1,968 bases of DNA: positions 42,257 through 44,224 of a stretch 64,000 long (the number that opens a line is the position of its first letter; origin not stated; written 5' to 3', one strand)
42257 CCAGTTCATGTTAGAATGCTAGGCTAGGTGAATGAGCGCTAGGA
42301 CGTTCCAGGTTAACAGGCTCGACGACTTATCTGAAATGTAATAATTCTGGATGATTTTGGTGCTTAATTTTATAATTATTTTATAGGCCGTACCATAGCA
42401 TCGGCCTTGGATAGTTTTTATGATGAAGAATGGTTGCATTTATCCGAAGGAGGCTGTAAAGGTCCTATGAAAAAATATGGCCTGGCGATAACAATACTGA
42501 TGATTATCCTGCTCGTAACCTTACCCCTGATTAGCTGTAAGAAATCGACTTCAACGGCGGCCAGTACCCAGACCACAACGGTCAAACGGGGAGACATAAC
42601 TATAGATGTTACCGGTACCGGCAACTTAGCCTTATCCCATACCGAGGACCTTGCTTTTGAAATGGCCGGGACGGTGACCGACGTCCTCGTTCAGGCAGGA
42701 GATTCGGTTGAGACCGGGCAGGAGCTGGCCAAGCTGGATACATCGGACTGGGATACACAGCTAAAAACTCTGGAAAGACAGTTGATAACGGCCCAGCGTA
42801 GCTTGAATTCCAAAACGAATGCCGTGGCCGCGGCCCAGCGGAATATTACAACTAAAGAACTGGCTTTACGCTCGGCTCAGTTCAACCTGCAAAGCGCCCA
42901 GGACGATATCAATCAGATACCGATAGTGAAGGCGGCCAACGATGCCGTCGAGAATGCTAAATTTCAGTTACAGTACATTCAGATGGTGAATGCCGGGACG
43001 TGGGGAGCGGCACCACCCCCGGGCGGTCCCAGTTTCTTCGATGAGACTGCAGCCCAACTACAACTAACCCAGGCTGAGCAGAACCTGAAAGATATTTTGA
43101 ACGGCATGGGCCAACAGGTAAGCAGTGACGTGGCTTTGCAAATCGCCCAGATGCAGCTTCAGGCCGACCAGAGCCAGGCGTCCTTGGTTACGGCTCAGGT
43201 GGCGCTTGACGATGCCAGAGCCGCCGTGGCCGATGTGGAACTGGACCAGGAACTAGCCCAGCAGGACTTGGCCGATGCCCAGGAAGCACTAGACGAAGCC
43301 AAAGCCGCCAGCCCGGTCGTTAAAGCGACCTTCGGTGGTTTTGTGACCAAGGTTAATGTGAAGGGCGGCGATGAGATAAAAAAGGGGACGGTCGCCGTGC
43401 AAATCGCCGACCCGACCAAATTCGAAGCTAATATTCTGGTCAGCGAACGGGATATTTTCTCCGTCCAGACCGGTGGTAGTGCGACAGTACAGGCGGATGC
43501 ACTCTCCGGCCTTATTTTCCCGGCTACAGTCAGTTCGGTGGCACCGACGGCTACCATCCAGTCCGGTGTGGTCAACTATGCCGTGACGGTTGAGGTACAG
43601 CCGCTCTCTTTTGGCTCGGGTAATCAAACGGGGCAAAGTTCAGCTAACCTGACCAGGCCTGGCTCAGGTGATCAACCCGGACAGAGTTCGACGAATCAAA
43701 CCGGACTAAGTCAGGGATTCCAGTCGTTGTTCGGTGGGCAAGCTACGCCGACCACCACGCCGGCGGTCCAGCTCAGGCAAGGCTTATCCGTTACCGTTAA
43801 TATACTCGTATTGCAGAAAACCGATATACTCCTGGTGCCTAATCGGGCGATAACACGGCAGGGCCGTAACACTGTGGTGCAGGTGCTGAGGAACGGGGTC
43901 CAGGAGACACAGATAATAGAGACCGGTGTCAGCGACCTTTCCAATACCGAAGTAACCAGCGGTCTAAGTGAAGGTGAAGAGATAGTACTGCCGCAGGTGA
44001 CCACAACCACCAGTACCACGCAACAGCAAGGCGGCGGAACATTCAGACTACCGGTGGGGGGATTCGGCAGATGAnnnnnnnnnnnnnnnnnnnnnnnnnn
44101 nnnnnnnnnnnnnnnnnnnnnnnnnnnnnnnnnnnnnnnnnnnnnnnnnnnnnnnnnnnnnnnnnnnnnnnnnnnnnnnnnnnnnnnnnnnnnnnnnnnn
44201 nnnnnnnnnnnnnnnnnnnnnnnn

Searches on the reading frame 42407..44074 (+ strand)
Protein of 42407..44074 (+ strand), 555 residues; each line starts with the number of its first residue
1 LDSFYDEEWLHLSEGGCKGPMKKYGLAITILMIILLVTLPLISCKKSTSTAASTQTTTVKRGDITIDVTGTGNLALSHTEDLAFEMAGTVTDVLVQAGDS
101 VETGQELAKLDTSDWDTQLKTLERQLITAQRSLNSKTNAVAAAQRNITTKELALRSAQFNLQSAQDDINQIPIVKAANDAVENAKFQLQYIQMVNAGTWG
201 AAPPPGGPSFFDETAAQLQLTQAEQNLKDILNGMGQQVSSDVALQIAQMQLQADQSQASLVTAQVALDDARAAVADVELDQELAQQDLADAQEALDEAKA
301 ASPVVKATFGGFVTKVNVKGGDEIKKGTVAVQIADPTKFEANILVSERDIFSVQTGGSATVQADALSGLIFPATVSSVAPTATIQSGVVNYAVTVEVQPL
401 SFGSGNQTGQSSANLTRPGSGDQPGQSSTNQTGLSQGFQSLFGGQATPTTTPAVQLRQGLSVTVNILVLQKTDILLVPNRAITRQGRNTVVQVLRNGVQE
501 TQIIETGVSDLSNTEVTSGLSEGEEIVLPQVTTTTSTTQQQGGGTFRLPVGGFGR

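Call 60: search_protein_families(library=pfam, proteins=[window:42407-44074:+], max_evalue=0.0001)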
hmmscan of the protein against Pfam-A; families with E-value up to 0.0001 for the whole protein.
window:42407-44074:+ (555 aa): 4 families
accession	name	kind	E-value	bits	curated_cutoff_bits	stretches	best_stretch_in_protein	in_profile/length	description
PF13437.12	HlyD_3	-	2.4e-14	54.4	22.2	1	304-399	1-97/106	HlyD family secretion protein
PF16576.10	HlyD_D23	-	5.5e-12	45.8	30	1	258-385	61-191/214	Barrel-sandwich domain of CusB or HlyD membrane-fusion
PF13533.13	Biotin_lipoyl_2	-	2.7e-07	30.7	29.8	0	87-111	8-32/32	Biotin-lipoyl like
PF00364.28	Biotin_lipoyl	-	4.5e-06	26.8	22.1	0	85-110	48-73/73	Biotin-requiring enzyme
